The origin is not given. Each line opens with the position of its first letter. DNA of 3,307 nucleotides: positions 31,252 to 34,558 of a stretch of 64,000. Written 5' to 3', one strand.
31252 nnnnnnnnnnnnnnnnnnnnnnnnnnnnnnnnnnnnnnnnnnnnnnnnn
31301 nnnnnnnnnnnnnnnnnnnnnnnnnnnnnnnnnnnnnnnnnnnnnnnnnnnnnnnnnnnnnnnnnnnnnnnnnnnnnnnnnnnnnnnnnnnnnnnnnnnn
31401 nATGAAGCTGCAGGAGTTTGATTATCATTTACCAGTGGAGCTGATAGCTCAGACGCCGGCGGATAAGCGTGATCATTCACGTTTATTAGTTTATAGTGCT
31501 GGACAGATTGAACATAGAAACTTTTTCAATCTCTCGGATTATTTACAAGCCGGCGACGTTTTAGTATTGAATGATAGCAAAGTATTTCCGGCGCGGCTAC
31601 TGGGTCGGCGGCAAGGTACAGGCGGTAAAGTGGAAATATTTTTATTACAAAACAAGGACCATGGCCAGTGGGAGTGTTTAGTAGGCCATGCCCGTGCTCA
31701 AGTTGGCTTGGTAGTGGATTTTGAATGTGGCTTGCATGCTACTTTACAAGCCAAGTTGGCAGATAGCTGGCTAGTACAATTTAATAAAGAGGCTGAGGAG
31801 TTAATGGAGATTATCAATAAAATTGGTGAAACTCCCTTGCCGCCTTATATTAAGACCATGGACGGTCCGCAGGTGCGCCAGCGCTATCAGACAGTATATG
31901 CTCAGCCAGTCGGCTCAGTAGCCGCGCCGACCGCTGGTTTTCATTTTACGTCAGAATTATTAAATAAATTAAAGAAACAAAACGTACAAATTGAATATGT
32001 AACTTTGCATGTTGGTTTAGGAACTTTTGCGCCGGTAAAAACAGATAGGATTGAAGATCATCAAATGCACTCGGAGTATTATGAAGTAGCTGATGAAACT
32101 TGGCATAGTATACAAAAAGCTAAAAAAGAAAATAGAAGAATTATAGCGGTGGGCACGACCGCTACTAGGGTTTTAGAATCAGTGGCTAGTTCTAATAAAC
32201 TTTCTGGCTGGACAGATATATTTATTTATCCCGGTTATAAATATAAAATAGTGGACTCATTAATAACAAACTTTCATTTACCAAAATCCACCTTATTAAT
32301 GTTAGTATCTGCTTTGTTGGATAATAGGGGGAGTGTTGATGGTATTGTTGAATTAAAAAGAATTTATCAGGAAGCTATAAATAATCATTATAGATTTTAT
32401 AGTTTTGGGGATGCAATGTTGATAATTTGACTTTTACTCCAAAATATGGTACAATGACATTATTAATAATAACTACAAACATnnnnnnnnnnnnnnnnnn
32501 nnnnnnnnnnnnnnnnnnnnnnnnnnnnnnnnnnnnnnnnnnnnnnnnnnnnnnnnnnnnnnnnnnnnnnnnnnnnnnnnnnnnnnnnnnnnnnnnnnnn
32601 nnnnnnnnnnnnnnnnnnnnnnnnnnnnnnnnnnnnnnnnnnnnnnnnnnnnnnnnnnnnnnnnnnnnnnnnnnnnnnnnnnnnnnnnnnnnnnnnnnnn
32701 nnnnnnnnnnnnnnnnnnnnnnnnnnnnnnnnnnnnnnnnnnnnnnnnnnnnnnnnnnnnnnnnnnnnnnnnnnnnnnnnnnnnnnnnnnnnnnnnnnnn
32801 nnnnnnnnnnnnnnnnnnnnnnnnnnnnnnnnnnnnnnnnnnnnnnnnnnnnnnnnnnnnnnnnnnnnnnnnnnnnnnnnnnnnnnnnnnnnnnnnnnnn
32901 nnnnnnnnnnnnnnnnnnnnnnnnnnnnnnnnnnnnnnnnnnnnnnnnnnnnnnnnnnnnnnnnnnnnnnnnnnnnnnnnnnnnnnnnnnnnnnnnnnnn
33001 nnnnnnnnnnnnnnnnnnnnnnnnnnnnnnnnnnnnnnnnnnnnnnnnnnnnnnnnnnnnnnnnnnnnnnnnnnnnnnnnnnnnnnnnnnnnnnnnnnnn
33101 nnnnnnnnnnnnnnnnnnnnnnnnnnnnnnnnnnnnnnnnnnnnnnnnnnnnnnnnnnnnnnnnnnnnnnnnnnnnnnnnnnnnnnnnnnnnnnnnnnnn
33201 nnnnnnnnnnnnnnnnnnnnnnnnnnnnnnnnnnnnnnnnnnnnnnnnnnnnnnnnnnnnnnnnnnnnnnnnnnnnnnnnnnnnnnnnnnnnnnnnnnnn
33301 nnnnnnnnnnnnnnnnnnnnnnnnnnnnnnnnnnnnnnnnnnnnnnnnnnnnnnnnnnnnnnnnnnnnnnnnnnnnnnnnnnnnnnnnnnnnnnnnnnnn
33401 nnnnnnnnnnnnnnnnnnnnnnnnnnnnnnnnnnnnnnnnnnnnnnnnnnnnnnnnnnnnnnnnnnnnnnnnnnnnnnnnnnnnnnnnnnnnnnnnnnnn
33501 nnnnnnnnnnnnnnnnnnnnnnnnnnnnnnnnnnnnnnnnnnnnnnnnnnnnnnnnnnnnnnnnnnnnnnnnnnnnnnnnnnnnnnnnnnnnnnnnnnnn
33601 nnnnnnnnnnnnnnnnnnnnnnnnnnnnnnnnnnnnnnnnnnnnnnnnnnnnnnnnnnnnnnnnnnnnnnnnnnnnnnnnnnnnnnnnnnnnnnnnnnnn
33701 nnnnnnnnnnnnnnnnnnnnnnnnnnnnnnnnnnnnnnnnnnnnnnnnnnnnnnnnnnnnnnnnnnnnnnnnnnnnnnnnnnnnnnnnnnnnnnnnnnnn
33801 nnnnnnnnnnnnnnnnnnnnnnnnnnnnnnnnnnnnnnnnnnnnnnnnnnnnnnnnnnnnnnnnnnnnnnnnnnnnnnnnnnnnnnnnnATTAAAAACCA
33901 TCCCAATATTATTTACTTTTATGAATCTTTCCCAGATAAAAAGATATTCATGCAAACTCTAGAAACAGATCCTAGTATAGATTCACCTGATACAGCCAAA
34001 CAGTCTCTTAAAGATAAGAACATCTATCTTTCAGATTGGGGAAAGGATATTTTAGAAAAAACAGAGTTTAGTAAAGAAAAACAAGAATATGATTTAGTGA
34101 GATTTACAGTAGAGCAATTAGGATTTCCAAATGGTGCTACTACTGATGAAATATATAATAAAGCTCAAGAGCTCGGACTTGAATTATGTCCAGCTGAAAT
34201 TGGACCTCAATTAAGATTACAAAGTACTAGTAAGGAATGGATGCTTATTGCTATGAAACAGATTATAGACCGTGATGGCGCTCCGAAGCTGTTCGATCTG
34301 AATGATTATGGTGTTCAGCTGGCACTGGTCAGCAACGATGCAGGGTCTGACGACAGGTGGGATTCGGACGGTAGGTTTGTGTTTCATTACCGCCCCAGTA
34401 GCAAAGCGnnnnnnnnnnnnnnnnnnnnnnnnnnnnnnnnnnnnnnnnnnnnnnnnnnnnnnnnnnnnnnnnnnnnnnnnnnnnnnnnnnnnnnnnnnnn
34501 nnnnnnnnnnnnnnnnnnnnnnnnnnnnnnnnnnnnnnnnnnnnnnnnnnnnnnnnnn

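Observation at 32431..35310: DGR cassette lacks an adjacent RT/avd and sits inside a duplicated queA 3' end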

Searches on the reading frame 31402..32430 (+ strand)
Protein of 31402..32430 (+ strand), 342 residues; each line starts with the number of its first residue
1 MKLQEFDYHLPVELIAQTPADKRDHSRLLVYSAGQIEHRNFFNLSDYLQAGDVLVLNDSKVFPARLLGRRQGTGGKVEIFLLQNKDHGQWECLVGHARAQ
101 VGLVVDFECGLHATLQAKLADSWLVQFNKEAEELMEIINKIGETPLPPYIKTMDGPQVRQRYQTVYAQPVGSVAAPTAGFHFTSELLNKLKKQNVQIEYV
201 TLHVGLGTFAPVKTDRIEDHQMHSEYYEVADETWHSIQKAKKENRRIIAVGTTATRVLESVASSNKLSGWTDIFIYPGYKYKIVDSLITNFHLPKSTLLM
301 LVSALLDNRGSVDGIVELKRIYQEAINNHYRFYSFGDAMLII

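Call 7: search_protein_families(library=pfam, proteins=[window:31402-32430:+], max_evalue=0.01)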
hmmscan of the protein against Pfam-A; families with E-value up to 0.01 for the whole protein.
window:31402-32430:+ (342 aa): 1 family
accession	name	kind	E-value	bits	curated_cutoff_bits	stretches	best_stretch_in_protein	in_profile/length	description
PF02547.20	Queuosine_synth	-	3e-128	427.9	25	1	3-341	1-322/322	Queuosine biosynthesis protein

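Call 29: find_related_loci(query=window:31402-32427:+, collection=genome_contigs, flank=10000)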
Query window:31402-32427:+ (342 aa) in genome_contigs; peptide patterns used: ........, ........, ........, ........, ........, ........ (x = any residue, [..] = any of these).
365 stretches matched a pattern; 223 encode a relative of the query (tblastn E <= 1e-3); the best 80 are kept; 80 distinct loci.
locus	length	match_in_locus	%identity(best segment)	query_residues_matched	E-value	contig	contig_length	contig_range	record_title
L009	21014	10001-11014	67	1-339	5e-159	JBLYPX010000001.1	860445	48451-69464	MAG: Candidatus Komeilibacteria bacterium isolate KTG4t2parc1 KTG4t2parc1, whole genome shotgun sequence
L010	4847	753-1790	51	1-341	6e-113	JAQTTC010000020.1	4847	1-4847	MAG: Candidatus Paceibacterota bacterium isolate STB_31 NODE_57296_length_4847_cov_95.754237_Sandtown_B, whole genome sh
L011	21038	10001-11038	51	1-341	4e-111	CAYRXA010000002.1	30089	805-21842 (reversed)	MAG TPA_asm: uncultured Candidatus Saccharibacteria bacterium isolate SRP067234_co1_76 genome assembly, contig: k99_1079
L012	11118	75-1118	53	1-341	2e-110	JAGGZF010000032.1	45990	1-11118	MAG: bacterium isolate AUK197 PB_MBMC_151_c_000000000032, whole genome shotgun sequence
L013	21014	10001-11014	52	1-341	3e-108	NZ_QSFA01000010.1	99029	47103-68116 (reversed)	Megasphaera sp. AM44-1BH AM44-1BH.Scaf10, whole genome shotgun sequence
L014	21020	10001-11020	51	1-341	3e-108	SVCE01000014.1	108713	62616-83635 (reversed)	MAG: Clostridium butyricum isolate SIG246 k141_292218, whole genome shotgun sequence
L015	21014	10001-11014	52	1-341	7e-108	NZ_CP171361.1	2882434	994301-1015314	Megasphaera hexanoica strain MH chromosome, complete genome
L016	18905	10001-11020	51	1-341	1e-106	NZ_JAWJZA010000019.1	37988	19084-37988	Veillonella absiana strain YH-vei2232 contig19, whole genome shotgun sequence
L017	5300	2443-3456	51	1-341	2e-106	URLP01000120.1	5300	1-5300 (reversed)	uncultured Megasphaera sp. isolate UMGS1114 genome assembly, contig: NODE_2814_length_5300_cov_2.0755, whole genome shot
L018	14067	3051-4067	52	3-342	3e-105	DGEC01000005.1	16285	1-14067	MAG TPA_asm: Firmicutes bacterium UBA3936 UBA3936_contig_12974, whole genome shotgun sequence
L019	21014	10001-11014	51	1-341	3e-105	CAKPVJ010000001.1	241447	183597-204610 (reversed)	MAG: uncultured Megasphaera sp. isolate REFINED_METABAT215_TOP10_CONTIGS_1500_ASSEMBLY_K77_MERGED__Hadza_MoBio_hadza-E-H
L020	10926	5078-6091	51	1-341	4e-105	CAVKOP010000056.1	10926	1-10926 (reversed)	Lachnospiraceae bacterium isolate G02632-L1_cleanbin_000014 genome assembly, contig: Spades_G02632-L1_contig_1420, whole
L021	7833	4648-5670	50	1-342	1e-104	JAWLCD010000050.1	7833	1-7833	MAG: Clostridia bacterium isolate 15dZY3.bin.29 NODE_9218_length_7833_cov_7.793897, whole genome shotgun sequence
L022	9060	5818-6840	47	1-341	5e-104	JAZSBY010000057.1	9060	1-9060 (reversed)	MAG: Candidatus Fimenecus sp. isolate T1900044923_TS20190389.MAGScoT_cleanbin_000030 SGB_3363_k141_1180458, whole genome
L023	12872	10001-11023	48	1-341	6e-104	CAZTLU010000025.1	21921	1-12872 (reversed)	MAG TPA_asm: uncultured Eubacteriales bacterium isolate SRP315200_co1_103 genome assembly, contig: NODE_4155_length_2192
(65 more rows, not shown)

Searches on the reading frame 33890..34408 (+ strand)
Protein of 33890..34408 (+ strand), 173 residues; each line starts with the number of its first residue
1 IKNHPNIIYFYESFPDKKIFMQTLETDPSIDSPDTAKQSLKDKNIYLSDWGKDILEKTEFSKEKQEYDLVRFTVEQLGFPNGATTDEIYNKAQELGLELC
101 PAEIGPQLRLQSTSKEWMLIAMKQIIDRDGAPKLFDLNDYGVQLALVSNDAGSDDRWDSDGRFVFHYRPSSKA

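Call 92: predict_structure(alignment_id=A11)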
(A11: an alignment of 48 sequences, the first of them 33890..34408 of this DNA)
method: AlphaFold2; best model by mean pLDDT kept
length: 173 residues; sequences in the alignment: 48
mean_pLDDT: 88.8   pTM: 0.83
mean pLDDT of the five models: 88.8, 88.2, 88.2, 87.4, 87.3
residues with pLDDT >= 90: 136; 70-90: 15; 50-70: 9; < 50: 13
segments of 3 or more residues with pLDDT < 50: 1-4, 10-15, 171-173
pLDDT, mean of each block of 10 residues (from residue 1): 47 56 95 98 96 97 95 94 98 93 97 92 93 95 94 96 88 39
secondary structure, 60 per line:
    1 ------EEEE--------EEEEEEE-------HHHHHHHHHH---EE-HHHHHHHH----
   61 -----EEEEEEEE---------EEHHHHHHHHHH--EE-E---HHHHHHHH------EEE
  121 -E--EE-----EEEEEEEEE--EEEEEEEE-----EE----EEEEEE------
elements in order: E7-10 E19-25 H33-42 H49-56 E66-73 H85-94 H104-111 E118-120 E132-140 E143-150 E162-167

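Call 94: fold_search(model_id=the predicted structure, library=pdb)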
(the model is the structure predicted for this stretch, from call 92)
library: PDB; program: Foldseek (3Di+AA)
matches with E <= 10: 431; with E <= 0.001: 0
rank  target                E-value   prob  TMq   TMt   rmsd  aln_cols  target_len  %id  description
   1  4bg2_B                2.2e-01  0.07  0.18  0.12  16.9       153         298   14  X-ray Crystal Structure of PatF from Prochloron didemni (released 2013-04-03)
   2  8ea5_B                2.3e-01  0.41  0.33  0.43   5.7       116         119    7  NKG2D complexed with inhibitor 1a (released 2023-05-03)
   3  8ea9_B                3.0e-01  0.35  0.32  0.43   5.8       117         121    8  NKG2D complexed with inhibitor 4d (released 2023-05-03)
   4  4pp8_A                3.0e-01  0.28  0.31  0.39   5.4       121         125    9  Crystal structure of murine NK cell ligand RAE-1 beta in complex with NKG2D (released 2014-04-09)
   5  8eab_A                3.4e-01  0.33  0.32  0.43   5.8       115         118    8  NKG2D complexed with inhibitor 4f (released 2023-05-03)
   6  1hq8                  4.1e-01  0.33  0.32  0.42   5.9       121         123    8  CRYSTAL STRUCTURE OF THE MURINE NK CELL-ACTIVATING RECEPTOR NKG2D AT 1.95 A (released 2001-03-07)
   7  1hyr_B                4.1e-01  0.30  0.32  0.40   6.0       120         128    8  CRYSTAL STRUCTURE OF HUMAN MICA IN COMPLEX WITH NATURAL KILLER CELL RECEPTOR NKG2D (released 2001-05-23)
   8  7fi6_B                4.3e-01  0.21  0.30  0.37   6.3       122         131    9  Crystal structure of human MICA mutants in complex with natural killer cell receptor NKG2D (released 2022-08-31)
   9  6jc6_B                4.6e-01  0.02  0.12  0.10  16.2       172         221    8  Crystal structure of the purple chromoprotein of Stichodactyla haddoni with a Glu-Tyr-Gly tri-peptide chromophore (released 2019-03-20)
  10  6n1f_D                4.9e-01  0.03  0.17  0.15  14.9       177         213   10  Crystal structure of Oxidoreductase, 2OG-Fe(II) oxygenase family, from Burkholderia pseudomallei (released 2018-12-19)
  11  7fi5_B                5.2e-01  0.18  0.29  0.36   6.4       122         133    9  Crystal structure of human MICA mutants in complex with natural killer cell receptor NKG2D (released 2022-08-31)
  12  8se5_B                5.9e-01  0.28  0.34  0.45   5.4       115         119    7  NKG2D complexed with inhibitor 14 (released 2023-10-11)
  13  4bg2_A                5.9e-01  0.04  0.17  0.12  16.8       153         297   14  X-ray Crystal Structure of PatF from Prochloron didemni (released 2013-04-03)
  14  8rjm_B                5.9e-01  0.04  0.13  0.06  12.2       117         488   11  Serial femtosecond X-ray structure of a fluorescence optimized bathy phytochrome PAiRFP2 derived from wild-type Agp2 i (released 2025-05-14)
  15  6n1f_B                6.3e-01  0.03  0.19  0.18  13.9       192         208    8  Crystal structure of Oxidoreductase, 2OG-Fe(II) oxygenase family, from Burkholderia pseudomallei (released 2018-12-19)
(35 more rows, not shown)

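Call 96: fold_search(model_id=the predicted structure, library=viral)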
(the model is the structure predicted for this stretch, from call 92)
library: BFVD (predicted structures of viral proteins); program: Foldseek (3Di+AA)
matches with E <= 10: 462; with E <= 0.001: 0
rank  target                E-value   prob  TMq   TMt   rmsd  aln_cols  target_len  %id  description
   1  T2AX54                1.9e-01  0.05  0.14  0.08  19.4       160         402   11  (no name in the UniProt tables at hand)
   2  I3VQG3                2.5e-01  0.41  0.34  0.24   5.7       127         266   12  B161 [miniopterid betaherpesvirus 1]
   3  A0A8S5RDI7            2.5e-01  0.10  0.19  0.08  15.4       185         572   10  Head to tail connecting protein [virus sp. ctd0M1]
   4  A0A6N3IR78            2.8e-01  0.30  0.31  0.30   6.2       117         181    8  ORF3 [Bearded dragon adenovirus 1]
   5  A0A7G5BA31            3.0e-01  0.06  0.12  0.06  10.2        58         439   16  Peptidase S74 domain-containing protein [Ralstonia phage Gamede]
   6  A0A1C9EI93            3.0e-01  0.05  0.16  0.13  16.0       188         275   10  Uncharacterized protein [Rhodococcus phage ChewyVIII]
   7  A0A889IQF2            3.2e-01  0.08  0.16  0.15  14.2       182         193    7  (no name in the UniProt tables at hand)
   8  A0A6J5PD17            4.3e-01  0.07  0.16  0.09  11.4       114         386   11  Uncharacterized protein [uncultured Caudovirales phage]
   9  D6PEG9                5.2e-01  0.06  0.18  0.11  12.6       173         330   10  (no name in the UniProt tables at hand)
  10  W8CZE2                5.5e-01  0.06  0.22  0.11  17.7       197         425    8  Putative virion structural protein [Erwinia phage PhiEaH1]
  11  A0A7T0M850            5.5e-01  0.02  0.14  0.06  19.9       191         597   11  Uncharacterized protein [Pistachio virus Y]
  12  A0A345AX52            5.9e-01  0.03  0.15  0.16  15.6       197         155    9  (no name in the UniProt tables at hand)
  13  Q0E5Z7                7.5e-01  0.06  0.16  0.21  10.6        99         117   10  Uncharacterized protein [Pseudomonas phage LKA1]
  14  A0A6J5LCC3            7.5e-01  0.05  0.15  0.13  12.2        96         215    7  Uncharacterized protein [uncultured Caudovirales phage]
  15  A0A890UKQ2            8.5e-01  0.15  0.27  0.31   6.7       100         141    7  (no name in the UniProt tables at hand)
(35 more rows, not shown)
